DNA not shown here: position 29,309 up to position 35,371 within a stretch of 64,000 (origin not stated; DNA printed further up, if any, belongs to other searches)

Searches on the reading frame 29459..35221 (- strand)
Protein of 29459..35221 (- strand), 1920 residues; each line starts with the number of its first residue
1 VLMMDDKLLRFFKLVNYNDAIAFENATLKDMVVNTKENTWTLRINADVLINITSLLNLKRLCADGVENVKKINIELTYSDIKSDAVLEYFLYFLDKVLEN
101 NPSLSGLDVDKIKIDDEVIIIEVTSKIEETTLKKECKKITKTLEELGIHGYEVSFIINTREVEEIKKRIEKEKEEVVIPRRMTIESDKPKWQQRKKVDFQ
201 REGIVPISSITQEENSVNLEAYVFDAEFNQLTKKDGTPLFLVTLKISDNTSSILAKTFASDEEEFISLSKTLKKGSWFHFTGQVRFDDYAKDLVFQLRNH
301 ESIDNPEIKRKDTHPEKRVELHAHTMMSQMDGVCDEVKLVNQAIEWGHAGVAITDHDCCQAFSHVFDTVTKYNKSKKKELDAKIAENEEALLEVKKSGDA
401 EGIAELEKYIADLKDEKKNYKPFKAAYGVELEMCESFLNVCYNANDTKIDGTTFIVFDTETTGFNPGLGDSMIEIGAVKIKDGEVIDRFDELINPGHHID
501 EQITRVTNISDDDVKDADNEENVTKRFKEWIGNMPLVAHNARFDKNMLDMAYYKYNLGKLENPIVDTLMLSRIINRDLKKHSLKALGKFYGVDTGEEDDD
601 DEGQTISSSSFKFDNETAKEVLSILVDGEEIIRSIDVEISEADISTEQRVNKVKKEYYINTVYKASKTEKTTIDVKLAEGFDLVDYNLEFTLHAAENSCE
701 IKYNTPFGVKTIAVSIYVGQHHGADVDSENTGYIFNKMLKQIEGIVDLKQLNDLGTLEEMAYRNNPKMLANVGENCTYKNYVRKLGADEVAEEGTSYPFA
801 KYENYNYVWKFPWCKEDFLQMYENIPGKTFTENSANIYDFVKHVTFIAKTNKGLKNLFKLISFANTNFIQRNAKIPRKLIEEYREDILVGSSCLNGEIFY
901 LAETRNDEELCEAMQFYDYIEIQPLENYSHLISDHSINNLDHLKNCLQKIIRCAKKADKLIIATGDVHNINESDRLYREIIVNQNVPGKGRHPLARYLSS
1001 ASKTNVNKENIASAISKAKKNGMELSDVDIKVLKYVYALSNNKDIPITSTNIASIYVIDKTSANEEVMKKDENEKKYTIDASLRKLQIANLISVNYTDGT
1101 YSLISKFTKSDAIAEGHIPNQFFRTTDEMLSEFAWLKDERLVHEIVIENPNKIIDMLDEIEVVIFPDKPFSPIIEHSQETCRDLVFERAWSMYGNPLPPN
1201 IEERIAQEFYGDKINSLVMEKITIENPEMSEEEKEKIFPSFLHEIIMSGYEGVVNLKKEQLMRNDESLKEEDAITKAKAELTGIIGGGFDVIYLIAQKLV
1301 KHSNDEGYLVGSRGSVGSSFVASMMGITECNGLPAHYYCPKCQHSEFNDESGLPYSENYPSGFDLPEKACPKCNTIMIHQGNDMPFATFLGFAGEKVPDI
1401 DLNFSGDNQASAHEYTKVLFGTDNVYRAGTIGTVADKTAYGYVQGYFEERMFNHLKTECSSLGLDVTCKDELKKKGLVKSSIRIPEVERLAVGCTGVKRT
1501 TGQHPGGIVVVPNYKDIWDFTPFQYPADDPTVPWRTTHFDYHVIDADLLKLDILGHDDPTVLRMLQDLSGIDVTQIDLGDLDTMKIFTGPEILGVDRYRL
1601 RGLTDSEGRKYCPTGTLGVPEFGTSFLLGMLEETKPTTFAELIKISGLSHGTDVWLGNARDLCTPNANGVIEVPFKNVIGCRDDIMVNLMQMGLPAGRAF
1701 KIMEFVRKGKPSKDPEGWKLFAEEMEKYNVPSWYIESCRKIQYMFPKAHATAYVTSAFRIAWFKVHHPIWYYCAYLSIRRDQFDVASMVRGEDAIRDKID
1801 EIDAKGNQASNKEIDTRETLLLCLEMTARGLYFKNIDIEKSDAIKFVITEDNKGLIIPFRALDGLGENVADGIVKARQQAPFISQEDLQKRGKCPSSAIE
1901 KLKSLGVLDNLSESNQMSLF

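Call 9: search_protein_families(library=pfam, proteins=[window:29459-35221:-])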
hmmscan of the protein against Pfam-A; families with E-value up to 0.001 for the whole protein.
window:29459-35221:- (1920 aa): 7 families
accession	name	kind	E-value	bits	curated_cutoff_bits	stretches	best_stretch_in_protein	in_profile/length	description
PF07733.18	DNA_pol3_alpha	-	2.3e-53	181.9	23.9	1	1259-1555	9-260/260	Bacterial DNA polymerase III alpha NTPase domain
PF00929.31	RNase_T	-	4e-29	102.7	24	1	455-593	1-146/164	Exonuclease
PF17657.6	DNA_pol3_finger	-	2.1e-22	79.6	22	1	1558-1727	1-164/166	Bacterial DNA polymerase III alpha subunit finger domain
PF02811.25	PHP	-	4.6e-19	69.8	26.4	2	842-917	73-148/164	PHP domain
PF14579.12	HHH_6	-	1.4e-11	44.9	25.6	1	1834-1915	5-87/90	Helix-hairpin-helix motif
PF16473.11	Rv2179c-like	-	0.0005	20.3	27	0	455-555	3-121/177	3'-5' exoribonuclease Rv2179c-like domain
PF11490.13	DNA_pol3_a_NII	-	0.00095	19.5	26.3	1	98-196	11-113/117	DNA polymerase III polC-type N-terminus II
